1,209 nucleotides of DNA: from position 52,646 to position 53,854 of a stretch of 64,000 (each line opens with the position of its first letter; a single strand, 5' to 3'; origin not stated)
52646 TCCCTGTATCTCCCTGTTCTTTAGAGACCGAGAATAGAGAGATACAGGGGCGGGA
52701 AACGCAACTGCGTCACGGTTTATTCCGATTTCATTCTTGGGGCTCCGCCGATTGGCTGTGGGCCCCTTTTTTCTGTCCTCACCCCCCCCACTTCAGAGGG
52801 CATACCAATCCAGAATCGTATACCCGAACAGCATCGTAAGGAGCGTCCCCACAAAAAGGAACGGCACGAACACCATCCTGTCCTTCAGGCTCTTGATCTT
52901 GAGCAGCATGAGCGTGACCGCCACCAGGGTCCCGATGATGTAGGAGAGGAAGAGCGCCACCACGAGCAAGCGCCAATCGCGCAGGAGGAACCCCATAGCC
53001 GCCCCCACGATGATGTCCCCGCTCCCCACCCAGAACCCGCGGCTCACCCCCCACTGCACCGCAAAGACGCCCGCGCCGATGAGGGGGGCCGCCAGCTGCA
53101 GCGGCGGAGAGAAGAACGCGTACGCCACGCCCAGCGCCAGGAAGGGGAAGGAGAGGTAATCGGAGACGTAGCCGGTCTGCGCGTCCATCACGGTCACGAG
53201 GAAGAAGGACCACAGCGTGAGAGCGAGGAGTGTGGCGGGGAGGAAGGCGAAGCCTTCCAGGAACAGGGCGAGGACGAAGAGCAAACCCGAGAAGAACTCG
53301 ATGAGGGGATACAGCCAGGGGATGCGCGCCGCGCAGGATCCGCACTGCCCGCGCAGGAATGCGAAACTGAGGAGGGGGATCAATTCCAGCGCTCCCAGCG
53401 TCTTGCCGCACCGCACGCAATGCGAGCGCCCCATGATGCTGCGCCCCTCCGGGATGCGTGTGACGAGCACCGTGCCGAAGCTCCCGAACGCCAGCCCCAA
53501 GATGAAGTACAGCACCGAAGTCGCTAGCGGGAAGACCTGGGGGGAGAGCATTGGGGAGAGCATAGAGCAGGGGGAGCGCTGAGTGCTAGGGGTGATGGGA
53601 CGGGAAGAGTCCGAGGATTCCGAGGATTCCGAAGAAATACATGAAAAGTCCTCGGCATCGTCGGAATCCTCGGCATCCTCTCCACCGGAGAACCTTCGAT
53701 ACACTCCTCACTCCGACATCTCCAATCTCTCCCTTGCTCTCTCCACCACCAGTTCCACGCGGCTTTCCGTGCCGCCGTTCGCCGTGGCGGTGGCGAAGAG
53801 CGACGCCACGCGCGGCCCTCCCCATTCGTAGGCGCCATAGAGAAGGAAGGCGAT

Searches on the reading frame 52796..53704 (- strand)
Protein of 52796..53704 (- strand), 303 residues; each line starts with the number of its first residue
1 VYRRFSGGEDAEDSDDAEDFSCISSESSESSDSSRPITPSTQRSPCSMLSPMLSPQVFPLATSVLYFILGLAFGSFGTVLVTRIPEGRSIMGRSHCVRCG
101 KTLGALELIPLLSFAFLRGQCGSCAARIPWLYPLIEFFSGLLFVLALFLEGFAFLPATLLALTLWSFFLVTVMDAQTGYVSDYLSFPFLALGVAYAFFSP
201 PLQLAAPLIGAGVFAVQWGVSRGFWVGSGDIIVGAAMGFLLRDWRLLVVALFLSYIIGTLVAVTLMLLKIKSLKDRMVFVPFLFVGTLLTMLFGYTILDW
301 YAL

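Call 34: search_protein_families(library=pfam, proteins=[window:52796-53704:-], max_evalue=0.001)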
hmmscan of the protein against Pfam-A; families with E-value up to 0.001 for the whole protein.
window:52796-53704:- (303 aa): 2 families
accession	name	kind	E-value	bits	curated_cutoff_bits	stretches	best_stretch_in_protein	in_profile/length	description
PF06750.18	A24_N_bact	-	7.4e-26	90.5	23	1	68-147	1-81/84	Bacterial Peptidase A24 N-terminal domain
PF01478.23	Peptidase_A24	-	3e-08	34.5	26.5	1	162-263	2-104/104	Type IV leader peptidase family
